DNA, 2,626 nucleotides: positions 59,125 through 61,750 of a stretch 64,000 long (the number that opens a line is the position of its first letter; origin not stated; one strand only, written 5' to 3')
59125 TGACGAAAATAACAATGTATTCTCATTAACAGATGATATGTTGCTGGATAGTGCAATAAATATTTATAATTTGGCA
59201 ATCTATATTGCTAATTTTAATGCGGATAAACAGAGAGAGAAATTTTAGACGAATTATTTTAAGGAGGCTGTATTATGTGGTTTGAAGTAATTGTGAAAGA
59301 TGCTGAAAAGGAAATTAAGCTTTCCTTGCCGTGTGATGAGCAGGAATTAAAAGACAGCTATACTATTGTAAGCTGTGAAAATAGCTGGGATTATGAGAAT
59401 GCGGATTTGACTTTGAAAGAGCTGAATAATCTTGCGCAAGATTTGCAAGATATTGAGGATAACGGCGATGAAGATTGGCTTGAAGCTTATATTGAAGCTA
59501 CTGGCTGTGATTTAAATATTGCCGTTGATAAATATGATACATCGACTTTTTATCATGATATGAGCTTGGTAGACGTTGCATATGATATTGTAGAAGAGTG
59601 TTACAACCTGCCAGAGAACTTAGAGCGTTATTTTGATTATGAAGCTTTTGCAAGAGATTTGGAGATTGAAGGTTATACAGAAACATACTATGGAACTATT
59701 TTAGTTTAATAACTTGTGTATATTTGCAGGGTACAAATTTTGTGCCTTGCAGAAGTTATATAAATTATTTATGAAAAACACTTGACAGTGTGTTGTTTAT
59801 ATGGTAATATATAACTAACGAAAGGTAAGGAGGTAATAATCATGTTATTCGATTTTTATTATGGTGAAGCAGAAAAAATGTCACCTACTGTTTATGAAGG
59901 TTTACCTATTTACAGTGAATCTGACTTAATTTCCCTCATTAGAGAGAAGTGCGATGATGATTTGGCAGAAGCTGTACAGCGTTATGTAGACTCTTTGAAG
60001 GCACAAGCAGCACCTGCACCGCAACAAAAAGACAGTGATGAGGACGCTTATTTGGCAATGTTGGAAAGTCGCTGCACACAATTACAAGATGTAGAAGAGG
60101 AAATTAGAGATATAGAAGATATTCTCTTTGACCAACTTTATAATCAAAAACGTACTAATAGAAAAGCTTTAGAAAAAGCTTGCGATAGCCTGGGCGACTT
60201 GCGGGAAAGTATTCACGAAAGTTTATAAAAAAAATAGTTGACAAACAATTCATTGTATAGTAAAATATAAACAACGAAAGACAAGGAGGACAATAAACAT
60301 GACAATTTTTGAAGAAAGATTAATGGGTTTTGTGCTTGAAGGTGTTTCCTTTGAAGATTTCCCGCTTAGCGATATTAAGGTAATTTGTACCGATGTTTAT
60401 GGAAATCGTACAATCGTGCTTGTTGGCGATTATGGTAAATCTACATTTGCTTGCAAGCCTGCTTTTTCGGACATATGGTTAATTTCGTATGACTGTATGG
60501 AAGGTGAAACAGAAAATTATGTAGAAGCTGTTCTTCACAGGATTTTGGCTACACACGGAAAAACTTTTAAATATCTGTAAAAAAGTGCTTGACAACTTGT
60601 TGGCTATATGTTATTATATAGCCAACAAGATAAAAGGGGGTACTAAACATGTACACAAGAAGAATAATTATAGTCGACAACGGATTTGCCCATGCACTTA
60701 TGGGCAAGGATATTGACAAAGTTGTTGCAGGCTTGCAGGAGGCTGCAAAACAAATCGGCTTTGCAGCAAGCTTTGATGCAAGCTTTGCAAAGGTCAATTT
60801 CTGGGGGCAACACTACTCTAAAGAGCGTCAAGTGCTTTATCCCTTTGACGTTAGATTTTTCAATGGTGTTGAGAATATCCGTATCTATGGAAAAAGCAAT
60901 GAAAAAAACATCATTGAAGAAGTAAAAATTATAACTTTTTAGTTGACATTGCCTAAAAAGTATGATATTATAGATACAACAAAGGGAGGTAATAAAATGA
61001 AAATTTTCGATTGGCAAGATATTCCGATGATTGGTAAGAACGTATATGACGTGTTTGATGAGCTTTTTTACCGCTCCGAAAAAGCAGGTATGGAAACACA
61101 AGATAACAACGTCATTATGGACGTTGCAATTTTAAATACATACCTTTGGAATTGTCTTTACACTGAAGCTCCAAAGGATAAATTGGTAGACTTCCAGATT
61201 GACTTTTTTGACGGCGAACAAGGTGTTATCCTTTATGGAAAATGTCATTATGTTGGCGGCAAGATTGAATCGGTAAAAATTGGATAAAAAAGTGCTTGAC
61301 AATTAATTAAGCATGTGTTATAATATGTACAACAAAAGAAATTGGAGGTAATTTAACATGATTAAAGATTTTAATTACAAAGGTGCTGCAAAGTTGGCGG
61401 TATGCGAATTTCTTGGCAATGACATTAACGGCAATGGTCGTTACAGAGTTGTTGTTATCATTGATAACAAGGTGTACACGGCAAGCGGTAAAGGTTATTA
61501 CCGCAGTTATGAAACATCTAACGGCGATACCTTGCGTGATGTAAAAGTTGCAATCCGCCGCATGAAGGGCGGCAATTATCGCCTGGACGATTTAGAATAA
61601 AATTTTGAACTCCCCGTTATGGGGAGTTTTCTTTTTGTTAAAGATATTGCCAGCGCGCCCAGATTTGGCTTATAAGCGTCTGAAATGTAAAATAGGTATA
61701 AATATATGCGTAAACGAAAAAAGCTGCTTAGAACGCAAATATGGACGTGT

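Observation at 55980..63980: Array of ~17 near-identical promoter-RBS-small-gene cassettes (host-takeover-like early region)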

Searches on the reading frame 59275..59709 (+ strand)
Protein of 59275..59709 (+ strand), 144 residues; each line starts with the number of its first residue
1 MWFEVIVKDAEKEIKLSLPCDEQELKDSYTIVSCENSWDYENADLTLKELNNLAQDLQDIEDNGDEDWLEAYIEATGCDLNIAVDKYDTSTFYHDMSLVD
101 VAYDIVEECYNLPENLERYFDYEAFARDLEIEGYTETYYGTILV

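Call 11: search_protein_families(library=pfam, proteins=[window:59275-59709:+], max_evalue=0.1)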
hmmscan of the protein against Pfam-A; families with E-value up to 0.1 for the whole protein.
window:59275-59709:+ (144 aa): 2 families
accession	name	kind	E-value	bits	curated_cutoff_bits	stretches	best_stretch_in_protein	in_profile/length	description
PF07275.16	ArdA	-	5e-13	50.4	27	1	45-137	62-148/155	Antirestriction protein (ArdA)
PF24716.1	WapI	-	0.046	14.4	27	1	20-83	24-85/138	Immunity protein WapI-like family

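Call 15: search_protein_families(library=phrogs, proteins=[window:59275-59709:+], max_evalue=0.01)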
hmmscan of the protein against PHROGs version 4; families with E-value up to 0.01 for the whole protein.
window:59275-59709:+ (144 aa): 2 families
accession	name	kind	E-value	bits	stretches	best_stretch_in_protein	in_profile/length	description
phrog_2059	-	moron, auxiliary metabolic gene and host takeover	4.6e-14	54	1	2-140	22-172/181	anti-restriction protein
phrog_14321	-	moron, auxiliary metabolic gene and host takeover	0.0019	19.5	1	25-131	68-170/183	anti-restriction protein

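Call 42: search_solved_structures(query=window:59275-59709:+, max_evalue=1, show_alignments=1)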
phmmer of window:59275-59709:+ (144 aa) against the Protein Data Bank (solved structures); distinct sequences matched with E-value up to 1: 6.
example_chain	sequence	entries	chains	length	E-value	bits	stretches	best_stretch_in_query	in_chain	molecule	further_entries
2w82_A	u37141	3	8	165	0.039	17.1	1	96-140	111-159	ORF18 | Antirestriction protein ArdA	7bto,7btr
3wfa_A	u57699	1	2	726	0.55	13.4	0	73-139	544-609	Alpha-glucosidase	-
2jka_A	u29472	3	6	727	0.55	13.3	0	73-139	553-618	ALPHA-GLUCOSIDASE (ALPHA-GLUCOSIDASE SUSB)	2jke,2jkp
2d73_A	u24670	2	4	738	0.56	13.3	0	73-139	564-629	alpha-glucosidase SusB | Alpha-glucosidase (Alpha-glucosidase SusB)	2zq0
7x8u_A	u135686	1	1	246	0.57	13.3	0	48-120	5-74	Tospovirus resistance protein B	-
9bs5_A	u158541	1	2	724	0.76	12.9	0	71-133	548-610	Alpha-glucosidase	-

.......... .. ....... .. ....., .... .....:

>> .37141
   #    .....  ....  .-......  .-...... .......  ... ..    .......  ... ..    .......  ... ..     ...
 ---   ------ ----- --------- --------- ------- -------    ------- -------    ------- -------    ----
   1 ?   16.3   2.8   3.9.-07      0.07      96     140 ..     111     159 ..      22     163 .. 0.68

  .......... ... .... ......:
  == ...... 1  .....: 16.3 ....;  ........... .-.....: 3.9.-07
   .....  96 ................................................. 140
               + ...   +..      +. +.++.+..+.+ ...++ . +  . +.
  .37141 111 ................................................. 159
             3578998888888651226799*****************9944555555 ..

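Call 60: find_homologous_proteins(query=window:59275-59709:+, max_evalue=0.001)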
Query window:59275-59709:+ (144 aa): 76 proteins with E <= 0.001 among 91 candidates.
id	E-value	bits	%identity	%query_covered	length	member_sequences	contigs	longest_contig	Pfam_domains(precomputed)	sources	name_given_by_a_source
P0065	7.5e-90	316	100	100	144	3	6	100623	PF07275.17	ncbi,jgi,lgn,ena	jgi:antirestriction protein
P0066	9.2e-88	309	98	100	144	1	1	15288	PF07275.17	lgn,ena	-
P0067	9.4e-88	309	98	100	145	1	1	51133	PF07275.17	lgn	-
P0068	1.0e-87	309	97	100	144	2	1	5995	PF07275.17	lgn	-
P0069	2.0e-87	308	97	100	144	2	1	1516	PF07275.17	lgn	-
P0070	4.4e-87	307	97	100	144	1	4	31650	PF07275.17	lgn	-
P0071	5.3e-87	307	97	100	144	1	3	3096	PF07275.17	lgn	-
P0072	7.3e-87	307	97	100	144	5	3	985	PF07275.17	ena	-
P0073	1.0e-86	306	97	100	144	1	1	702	PF07275.17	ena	-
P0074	1.8e-86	305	97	100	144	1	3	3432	PF07275.17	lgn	-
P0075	2.0e-86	305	97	100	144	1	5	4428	PF07275.17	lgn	-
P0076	2.4e-86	305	96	100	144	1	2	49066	PF07275.17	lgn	-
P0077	2.5e-86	305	97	100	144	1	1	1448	PF07275.17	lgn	-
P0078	3.6e-86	304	95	100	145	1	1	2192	PF07275.17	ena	-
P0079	5.1e-86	304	96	100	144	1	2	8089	PF07275.17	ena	-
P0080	8.3e-86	303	96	100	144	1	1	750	PF07275.17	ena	-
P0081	9.1e-86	303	96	100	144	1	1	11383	PF07275.17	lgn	-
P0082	9.8e-86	303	96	100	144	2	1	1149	PF07275.17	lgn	-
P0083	9.9e-86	303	95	100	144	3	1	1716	PF07275.17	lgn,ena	-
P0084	1.5e-85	302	95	100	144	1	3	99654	PF07275.17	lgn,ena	-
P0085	2.0e-85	302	94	100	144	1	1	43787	PF07275.17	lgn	-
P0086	2.5e-85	302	96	100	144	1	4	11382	PF07275.17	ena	-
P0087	3.2e-85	301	94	100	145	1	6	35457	PF07275.17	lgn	-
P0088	3.6e-85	301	95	100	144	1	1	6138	PF07275.17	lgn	-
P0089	6.3e-85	300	94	100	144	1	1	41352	PF07275.17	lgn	-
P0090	6.6e-85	300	96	100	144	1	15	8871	PF07275.17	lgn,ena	-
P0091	6.9e-85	300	95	100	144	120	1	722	PF07275.17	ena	-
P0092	7.0e-85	300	95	100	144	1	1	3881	PF07275.17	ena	-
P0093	7.4e-85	300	95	100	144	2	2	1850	PF07275.17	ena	-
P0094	7.6e-85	300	95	100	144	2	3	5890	PF07275.17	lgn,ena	-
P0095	2.3e-84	298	95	100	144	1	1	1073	PF07275.17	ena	-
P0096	2.4e-84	298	94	100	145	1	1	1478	PF07275.17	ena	-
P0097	5.1e-84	297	95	100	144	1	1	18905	PF07275.17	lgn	-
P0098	9.7e-84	296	94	100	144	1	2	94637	PF07275.17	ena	-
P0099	1.3e-83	296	94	100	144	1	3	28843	PF07275.17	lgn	-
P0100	1.5e-83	296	94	100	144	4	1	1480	PF07275.17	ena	-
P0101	2.9e-83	295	92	100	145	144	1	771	PF07275.17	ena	-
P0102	4.6e-83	294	94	100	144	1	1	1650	PF07275.17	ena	-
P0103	4.9e-83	294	94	100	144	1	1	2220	PF07275.17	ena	-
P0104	7.9e-83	293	93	100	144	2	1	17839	PF07275.17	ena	-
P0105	1.2e-82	293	92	100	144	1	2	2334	PF07275.17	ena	-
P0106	1.6e-82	292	92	100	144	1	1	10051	PF07275.17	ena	-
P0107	1.8e-82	292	93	100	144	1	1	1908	PF07275.17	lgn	-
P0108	9.5e-82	290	92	100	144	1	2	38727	PF07275.17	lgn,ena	-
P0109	7.2e-80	284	90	100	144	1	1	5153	PF07275.17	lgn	-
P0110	1.2e-79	283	88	100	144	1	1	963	PF07275.17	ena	-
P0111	3.7e-79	282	88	100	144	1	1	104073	PF07275.17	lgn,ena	-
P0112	1.2e-78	280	87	100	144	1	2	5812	PF07275.17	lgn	-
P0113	1.7e-78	279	87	100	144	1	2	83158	PF07275.17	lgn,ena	-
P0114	2.4e-77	276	91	100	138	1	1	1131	PF07275.17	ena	-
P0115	1.8e-74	266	84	100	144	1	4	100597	PF07275.17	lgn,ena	-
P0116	6.1e-74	265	82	100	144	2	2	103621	PF07275.17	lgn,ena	-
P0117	2.1e-73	263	81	100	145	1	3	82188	PF07275.17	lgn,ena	-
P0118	3.1e-73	262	81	100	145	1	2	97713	PF07275.17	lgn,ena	-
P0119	3.1e-72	259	80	100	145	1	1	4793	PF07275.17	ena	-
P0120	9.8e-72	257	81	100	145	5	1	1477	PF07275.17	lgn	-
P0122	8.2e-55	203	68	100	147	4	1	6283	PF07275.17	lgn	-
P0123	1.8e-53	198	100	63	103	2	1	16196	PF07275.17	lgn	-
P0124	4.1e-51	191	63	100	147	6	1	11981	PF07275.17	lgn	-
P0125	1.1e-31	128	57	82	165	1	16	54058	PF07275.17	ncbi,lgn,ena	-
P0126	1.4e-29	121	56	82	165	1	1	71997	PF07275.17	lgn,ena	-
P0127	3.6e-27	113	46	99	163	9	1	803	PF07275.17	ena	-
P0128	8.7e-26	108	52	85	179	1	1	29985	PF07275.17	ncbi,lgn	-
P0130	5.2e-23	99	50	86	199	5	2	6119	PF07275.17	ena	-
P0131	2.7e-22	97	57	74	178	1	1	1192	PF07275.17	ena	-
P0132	4.0e-21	93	51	69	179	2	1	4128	PF07275.17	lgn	-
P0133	7.1e-20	89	46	88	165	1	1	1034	PF07275.17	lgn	-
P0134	1.7e-19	88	46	88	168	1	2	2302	PF07275.17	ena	-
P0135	7.1e-18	83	49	67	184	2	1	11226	PF07275.17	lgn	-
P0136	3.2e-17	81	50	69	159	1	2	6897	PF07275.17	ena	-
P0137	3.5e-17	81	95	29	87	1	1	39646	PF07275.17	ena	-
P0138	6.6e-16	76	52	69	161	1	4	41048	PF07275.17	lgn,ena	-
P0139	2.3e-12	65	46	68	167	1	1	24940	PF07275.17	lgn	-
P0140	2.3e-10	58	40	81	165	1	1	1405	PF07275.17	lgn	-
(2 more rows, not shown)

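Call 61: find_encoding_contigs(protein=P0065, flank=10000, max_places=4)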
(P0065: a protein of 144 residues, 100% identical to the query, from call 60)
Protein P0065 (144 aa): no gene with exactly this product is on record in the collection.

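Call 63: list_cluster_members(proteins=[P0065])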
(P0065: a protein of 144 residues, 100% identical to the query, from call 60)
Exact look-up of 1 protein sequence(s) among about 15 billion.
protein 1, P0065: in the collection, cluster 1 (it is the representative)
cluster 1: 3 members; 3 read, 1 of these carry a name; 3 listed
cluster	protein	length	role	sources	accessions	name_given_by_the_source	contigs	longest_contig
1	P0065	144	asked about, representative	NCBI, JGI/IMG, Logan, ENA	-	antirestriction protein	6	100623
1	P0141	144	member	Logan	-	-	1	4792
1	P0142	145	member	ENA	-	-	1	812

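Call 73: predict_structure(alignment_id=A3)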
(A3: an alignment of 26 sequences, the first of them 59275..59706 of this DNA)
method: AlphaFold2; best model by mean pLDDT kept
length: 144 residues; sequences in the alignment: 26
mean_pLDDT: 90.3   pTM: 0.81
mean pLDDT of the five models: 90.3, 89.8, 88.9, 88.5, 87.3
residues with pLDDT >= 90: 101; 70-90: 41; 50-70: 2; < 50: 0
segments of 3 or more residues with pLDDT < 50: none
pLDDT, mean of each block of 10 residues (from residue 1): 88 91 88 88 83 94 95 94 94 96 87 77 93 95 95
secondary structure, 60 per line:
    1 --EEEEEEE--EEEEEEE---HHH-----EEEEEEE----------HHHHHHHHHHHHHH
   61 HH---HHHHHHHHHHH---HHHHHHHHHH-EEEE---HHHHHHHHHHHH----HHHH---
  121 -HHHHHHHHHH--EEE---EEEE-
elements in order: E3-9 E12-18 E30-36 H47-62 H66-76 H80-89 E91-94 H98-109 H114-117 H122-131 E134-136 E140-143

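Call 76: fold_search(model_id=the predicted structure, library=pdb)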
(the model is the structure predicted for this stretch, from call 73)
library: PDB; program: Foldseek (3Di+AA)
matches with E <= 10: 89; with E <= 0.001: 1
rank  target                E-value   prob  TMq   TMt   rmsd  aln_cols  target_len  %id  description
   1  2w82_B                3.0e-05  1.00  0.62  0.56   4.9       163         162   20  The structure of ArdA (released 2009-01-27)
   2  6skf_BT               1.7e+00  0.07  0.14  0.23   9.8        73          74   11  Cryo-EM Structure of T. kodakarensis 70S ribosome (released 2020-07-29)
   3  8xy6_I                1.8e+00  0.07  0.21  0.07  28.6       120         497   12  ASFV RNAP M1249L C-tail occupied complex3 (MCOC3) (released 2025-01-22)
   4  2qvs_B                2.8e+00  0.02  0.14  0.09  13.9       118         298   10  Crystal Structure of Type IIa Holoenzyme of cAMP-dependent Protein Kinase (released 2007-10-23)
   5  3j4q_B                2.8e+00  0.02  0.14  0.08  13.9       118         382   10  Pseudo-atomic model of the AKAP18-PKA complex in a bent conformation derived from electron microscopy (released 2013-11-13)
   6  5cqd_C                3.2e+00  0.04  0.12  0.09   9.7        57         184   18  Crystal Structure of the Cancer Genomic DNA Mutator APOBEC3B (released 2015-10-07)
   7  4njc_B                3.4e+00  0.16  0.20  0.50   8.4        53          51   17  RNA Polymerase interacting protein YkzG from Geobacillus stearothermophilus (released 2014-08-20)
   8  9e6q_AR               3.6e+00  0.13  0.20  0.34   8.6        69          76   10  Cryo-EM structure of the Pyrobaculum calidifontis 50S ribosomal subunit in complex with Dri (released 2024-11-20)
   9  4ql9_D                3.6e+00  0.03  0.13  0.12  11.6        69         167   10  Crystal structure of C-terminus truncated Alkylhydroperoxide Reductase subunit C (AhpC1-182) from E. coli (released 2014-09-24)
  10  6zme_CH               3.8e+00  0.12  0.18  0.07   3.6        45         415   11  SARS-CoV-2 Nsp1 bound to the human CCDC124-80S-eERF1 ribosome complex (released 2020-08-12)
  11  7quz_AAA              3.8e+00  0.07  0.13  0.10   9.9        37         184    3  Crystal structure of the SeMet octameric C-terminal Big_2-CBM56 domains from Paenibacillus illinoisensis (Bacillus c (released 2023-02-01)
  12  5ja1_B                4.3e+00  0.21  0.20  0.40   3.3        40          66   15  EntF, a Terminal Nonribosomal Peptide Synthetase Module Bound to the MbtH-Like Protein YbdZ (released 2016-09-14)
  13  5n57_A                4.6e+00  0.15  0.20  0.15   6.5        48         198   14  Staphylococcus aureus cambialistic superoxide dismutase SodM (released 2018-03-07)
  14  9f5t_A                4.6e+00  0.02  0.12  0.10   9.0        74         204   18  Ubiquitin C-terminal clippase BpJOS (released 2025-04-23)
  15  1isa_A                4.9e+00  0.15  0.20  0.16   6.4        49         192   22  STRUCTURE-FUNCTION IN E. COLI IRON SUPEROXIDE DISMUTASE: COMPARISONS WITH THE MANGANESE ENZYME FROM T. THERMOPHILUS (released 1994-09-30)
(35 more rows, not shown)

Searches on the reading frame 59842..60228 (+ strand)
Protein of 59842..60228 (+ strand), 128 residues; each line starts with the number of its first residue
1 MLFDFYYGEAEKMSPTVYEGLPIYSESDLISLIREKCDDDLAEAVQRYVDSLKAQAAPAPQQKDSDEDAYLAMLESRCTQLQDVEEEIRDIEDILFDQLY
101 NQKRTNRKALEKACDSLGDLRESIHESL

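Call 11: search_protein_families(library=pfam, proteins=[window:59842-60228:+], max_evalue=0.1)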
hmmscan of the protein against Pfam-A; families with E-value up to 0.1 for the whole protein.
window:59842-60228:+ (128 aa): 2 families
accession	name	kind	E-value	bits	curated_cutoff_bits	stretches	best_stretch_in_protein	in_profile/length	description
PF05531.17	NPV_P10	-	0.016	16.1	29.8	1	44-96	15-66/75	Nucleopolyhedrovirus P10 protein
PF21660.3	MCP_C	-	0.023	15.1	27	1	15-97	79-161/163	Filamentous archaeal viruses coat protein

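Call 15: search_protein_families(library=phrogs, proteins=[window:59842-60228:+], max_evalue=0.01)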
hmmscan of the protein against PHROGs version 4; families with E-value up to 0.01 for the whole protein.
window:59842-60228:+ (128 aa): 0 families

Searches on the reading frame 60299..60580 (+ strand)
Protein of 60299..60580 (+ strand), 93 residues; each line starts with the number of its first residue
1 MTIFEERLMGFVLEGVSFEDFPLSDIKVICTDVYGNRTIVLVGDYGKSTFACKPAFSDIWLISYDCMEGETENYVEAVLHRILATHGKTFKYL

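Call 11: search_protein_families(library=pfam, proteins=[window:60299-60580:+], max_evalue=0.1)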
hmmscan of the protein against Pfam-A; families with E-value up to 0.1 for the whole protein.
window:60299-60580:+ (93 aa): 1 family
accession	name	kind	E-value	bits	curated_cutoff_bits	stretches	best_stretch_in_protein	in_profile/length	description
PF23407.1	WD40_Apc4_C_fungal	-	0.021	14.9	27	1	24-80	78-134/184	Apc4 WD40 domain C-terminal half, fungal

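Call 15: search_protein_families(library=phrogs, proteins=[window:60299-60580:+], max_evalue=0.01)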
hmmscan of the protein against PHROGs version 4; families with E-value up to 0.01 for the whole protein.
window:60299-60580:+ (93 aa): 0 families

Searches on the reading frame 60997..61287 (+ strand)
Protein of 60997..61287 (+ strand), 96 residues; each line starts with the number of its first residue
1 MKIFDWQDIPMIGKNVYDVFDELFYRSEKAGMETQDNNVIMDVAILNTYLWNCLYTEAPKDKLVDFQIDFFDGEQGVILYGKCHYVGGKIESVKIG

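Call 11: search_protein_families(library=pfam, proteins=[window:60997-61287:+], max_evalue=0.1)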
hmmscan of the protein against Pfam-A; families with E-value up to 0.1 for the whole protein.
window:60997-61287:+ (96 aa): 1 family
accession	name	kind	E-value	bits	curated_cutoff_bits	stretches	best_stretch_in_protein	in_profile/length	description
PF13790.11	SR1P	-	0.052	14.2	26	1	67-84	12-29/37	SR1 protein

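Call 15: search_protein_families(library=phrogs, proteins=[window:60997-61287:+], max_evalue=0.01)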
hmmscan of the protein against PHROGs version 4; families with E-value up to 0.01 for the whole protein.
window:60997-61287:+ (96 aa): 0 families

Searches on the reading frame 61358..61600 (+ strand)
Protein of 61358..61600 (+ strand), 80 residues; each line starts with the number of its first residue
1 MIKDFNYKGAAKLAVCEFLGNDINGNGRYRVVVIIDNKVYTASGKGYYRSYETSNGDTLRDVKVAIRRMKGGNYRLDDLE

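Call 28: search_protein_families(library=pfam, proteins=[window:61358-61600:+], max_evalue=0.05)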
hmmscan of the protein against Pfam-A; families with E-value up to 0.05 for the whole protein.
window:61358-61600:+ (80 aa): 1 family
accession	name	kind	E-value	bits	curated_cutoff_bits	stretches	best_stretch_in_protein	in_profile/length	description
PF18887.5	MBG_3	-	0.031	14.8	25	0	27-46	45-64/72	MBG domain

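Call 29: search_protein_families(library=phrogs, proteins=[window:61358-61600:+], max_evalue=0.05)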
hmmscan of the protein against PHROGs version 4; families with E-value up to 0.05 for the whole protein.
window:61358-61600:+ (80 aa): 0 families
